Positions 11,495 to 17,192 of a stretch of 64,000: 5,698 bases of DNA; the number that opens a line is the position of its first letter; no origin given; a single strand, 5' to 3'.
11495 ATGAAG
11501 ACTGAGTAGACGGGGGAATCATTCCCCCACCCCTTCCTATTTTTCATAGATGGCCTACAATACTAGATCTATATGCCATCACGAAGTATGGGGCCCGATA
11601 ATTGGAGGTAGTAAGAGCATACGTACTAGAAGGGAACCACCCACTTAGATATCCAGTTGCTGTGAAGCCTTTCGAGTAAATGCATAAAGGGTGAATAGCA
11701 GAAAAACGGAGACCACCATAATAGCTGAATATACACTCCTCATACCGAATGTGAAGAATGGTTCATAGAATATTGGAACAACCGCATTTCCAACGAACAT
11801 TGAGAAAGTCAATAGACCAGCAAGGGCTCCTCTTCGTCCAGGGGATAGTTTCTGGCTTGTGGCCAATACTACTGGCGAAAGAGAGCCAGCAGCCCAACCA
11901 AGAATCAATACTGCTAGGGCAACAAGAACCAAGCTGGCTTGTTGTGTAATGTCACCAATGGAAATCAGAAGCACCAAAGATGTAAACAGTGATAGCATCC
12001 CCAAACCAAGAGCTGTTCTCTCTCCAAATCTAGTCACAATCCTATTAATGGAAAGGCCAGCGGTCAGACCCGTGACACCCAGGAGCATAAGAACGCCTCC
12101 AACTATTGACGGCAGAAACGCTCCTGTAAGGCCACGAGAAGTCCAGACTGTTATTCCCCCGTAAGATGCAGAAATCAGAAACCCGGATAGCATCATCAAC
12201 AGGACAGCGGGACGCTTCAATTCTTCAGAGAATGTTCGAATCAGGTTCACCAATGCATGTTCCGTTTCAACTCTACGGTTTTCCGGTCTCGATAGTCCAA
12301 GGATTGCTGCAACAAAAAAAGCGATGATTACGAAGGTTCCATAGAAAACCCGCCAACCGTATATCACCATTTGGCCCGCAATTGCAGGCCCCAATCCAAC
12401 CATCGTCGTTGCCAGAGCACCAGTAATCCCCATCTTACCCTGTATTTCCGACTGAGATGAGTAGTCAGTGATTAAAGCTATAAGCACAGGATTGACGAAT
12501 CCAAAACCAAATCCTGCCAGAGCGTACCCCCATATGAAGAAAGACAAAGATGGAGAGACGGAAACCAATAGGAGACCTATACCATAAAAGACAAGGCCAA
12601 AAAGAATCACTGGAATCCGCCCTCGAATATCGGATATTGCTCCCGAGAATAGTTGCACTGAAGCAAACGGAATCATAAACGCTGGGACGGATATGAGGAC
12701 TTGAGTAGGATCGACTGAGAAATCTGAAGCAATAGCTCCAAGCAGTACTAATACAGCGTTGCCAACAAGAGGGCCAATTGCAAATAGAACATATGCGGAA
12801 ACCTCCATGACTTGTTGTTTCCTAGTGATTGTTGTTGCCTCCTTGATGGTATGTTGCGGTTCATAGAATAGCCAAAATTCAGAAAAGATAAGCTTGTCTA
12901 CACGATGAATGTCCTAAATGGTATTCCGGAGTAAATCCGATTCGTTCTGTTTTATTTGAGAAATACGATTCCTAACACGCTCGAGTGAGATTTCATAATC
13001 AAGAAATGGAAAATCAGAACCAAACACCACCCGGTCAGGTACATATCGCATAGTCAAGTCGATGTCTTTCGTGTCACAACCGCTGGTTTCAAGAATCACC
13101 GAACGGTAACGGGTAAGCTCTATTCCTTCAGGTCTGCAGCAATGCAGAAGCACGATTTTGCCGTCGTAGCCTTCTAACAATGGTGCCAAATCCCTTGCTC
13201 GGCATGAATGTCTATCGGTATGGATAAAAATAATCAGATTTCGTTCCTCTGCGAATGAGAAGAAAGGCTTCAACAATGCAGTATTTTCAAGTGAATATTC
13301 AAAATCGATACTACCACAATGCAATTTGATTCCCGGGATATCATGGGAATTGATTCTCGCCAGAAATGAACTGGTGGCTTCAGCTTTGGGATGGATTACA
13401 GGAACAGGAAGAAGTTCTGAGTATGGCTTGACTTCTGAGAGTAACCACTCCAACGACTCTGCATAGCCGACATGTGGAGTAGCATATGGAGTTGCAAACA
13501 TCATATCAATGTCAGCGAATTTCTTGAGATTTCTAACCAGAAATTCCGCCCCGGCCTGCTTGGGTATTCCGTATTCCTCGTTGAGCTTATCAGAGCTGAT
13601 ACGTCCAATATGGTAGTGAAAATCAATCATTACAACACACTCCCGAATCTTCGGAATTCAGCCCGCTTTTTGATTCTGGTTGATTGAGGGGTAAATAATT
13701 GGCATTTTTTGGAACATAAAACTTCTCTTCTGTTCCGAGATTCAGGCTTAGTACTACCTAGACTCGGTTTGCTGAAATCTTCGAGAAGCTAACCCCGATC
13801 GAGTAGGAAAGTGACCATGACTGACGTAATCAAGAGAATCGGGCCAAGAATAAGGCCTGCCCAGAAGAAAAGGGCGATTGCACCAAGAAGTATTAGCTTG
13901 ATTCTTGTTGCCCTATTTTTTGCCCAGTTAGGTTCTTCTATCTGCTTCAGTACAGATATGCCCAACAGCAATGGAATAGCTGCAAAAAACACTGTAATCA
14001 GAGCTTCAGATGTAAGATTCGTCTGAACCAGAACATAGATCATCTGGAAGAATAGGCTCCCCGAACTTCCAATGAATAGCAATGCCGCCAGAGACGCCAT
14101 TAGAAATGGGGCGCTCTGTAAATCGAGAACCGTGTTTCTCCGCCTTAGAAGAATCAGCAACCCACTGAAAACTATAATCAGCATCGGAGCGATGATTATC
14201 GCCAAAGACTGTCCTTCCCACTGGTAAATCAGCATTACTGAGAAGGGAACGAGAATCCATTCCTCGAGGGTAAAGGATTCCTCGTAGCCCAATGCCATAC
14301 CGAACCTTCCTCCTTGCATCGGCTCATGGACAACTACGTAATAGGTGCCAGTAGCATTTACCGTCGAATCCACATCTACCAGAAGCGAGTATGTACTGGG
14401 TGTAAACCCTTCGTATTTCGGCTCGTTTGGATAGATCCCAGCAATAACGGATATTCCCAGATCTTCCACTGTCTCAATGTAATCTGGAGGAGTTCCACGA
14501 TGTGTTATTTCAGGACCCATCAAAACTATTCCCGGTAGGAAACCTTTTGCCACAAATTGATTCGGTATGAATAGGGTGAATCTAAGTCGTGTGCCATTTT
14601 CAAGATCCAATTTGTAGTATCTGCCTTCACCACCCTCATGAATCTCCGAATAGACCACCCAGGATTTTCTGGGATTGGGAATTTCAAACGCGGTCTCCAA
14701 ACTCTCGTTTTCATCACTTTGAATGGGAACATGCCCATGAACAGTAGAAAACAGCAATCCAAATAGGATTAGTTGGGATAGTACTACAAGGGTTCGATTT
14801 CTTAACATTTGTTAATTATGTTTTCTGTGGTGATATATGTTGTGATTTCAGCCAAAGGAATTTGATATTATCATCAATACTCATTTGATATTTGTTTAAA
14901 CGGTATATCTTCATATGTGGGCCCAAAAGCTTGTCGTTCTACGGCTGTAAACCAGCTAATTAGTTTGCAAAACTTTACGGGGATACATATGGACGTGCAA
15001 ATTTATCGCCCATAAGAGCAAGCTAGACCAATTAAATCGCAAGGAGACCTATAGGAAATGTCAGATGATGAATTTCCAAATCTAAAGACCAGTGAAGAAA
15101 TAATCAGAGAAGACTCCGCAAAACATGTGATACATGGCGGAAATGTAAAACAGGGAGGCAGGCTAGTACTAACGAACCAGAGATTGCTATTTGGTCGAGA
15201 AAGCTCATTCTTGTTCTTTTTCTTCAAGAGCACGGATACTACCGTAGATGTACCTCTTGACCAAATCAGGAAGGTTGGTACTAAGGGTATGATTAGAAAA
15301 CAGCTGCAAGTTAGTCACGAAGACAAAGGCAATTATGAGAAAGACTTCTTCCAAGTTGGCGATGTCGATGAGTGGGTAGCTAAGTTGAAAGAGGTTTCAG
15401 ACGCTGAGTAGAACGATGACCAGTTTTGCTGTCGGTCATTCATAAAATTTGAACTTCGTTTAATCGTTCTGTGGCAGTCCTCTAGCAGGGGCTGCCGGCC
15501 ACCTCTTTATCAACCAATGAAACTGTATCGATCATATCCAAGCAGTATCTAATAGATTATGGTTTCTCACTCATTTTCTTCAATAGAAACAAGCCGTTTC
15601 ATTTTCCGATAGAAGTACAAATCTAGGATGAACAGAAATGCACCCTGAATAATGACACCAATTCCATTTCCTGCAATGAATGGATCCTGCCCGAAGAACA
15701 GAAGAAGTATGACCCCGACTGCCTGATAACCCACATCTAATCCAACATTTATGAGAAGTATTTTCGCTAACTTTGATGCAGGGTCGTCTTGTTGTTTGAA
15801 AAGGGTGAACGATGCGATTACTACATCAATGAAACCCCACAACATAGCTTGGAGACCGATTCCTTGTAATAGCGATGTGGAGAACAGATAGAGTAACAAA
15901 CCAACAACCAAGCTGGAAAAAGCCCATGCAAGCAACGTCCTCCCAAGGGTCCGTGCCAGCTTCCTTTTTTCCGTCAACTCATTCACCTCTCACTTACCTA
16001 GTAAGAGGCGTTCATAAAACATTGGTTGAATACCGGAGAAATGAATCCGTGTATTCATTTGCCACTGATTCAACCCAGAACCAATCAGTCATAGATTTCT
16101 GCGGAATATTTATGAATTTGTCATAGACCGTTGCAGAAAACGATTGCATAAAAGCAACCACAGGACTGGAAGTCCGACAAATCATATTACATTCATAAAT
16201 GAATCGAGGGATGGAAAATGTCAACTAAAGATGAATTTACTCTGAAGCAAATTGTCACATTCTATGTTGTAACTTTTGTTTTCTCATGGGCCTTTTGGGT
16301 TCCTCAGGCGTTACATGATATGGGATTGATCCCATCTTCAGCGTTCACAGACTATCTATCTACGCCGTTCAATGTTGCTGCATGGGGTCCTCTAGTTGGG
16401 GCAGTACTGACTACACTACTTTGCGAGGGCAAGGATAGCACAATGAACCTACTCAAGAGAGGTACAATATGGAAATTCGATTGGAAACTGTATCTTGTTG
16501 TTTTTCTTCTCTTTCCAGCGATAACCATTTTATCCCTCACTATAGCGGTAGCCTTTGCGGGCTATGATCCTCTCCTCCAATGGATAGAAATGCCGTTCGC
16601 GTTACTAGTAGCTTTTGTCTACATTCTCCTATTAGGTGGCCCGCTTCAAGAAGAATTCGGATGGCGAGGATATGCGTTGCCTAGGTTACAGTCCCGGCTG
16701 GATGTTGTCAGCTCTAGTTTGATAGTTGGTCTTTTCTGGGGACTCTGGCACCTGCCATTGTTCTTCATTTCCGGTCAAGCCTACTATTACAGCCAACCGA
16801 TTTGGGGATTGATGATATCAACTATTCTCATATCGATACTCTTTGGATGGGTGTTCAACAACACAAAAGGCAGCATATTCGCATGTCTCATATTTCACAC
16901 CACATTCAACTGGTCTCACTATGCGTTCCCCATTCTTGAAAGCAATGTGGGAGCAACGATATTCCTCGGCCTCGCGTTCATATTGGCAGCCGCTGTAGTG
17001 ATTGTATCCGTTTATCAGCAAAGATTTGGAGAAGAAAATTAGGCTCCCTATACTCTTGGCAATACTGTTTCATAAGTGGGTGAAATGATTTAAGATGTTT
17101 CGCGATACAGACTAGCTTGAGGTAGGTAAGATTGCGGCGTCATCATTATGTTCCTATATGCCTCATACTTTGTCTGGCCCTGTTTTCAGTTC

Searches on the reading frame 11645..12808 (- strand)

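Call 10: search_protein_families(library=pfam, proteins=[window:11645-12808:-], max_evalue=0.01)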
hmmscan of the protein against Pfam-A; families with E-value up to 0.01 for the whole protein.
window:11645-12808:- (387 aa): 1 family
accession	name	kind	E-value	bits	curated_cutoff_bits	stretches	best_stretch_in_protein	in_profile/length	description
PF07690.21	MFS_1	-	4.7e-38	131.4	33.4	2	14-345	10-347/347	Major Facilitator Superfamily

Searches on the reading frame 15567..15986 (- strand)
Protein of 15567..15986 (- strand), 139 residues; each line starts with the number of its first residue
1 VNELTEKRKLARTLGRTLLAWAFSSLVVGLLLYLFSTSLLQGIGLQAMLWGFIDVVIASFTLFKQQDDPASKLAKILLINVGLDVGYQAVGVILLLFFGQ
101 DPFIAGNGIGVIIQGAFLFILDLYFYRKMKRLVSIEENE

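Call 10: search_protein_families(library=pfam, proteins=[window:15567-15986:-], max_evalue=0.01)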
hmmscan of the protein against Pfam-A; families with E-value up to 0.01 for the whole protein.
window:15567-15986:- (139 aa): 1 family
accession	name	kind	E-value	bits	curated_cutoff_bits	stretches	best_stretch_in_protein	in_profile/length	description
PF22503.1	DUF6992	-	1.9e-19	70.5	27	1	18-123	2-122/122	Family of unknown function (DUF6992)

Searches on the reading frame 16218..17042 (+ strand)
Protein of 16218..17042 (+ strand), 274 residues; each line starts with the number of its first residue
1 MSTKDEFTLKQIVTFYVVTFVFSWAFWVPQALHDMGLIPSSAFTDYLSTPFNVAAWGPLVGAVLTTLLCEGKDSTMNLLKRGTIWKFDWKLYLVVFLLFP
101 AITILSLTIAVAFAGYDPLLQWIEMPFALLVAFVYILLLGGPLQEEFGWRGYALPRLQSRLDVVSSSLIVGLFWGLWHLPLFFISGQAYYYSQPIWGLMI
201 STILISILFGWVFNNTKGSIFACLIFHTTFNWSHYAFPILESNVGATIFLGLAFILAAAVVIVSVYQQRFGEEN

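Call 10: search_protein_families(library=pfam, proteins=[window:16218-17042:+], max_evalue=0.01)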
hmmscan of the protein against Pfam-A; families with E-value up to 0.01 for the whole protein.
window:16218-17042:+ (274 aa): 1 family
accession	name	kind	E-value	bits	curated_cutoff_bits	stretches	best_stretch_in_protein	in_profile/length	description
PF02517.21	Rce1-like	-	1.3e-17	64.3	22.4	1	130-232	4-92/93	Type II CAAX prenyl endopeptidase Rce1-like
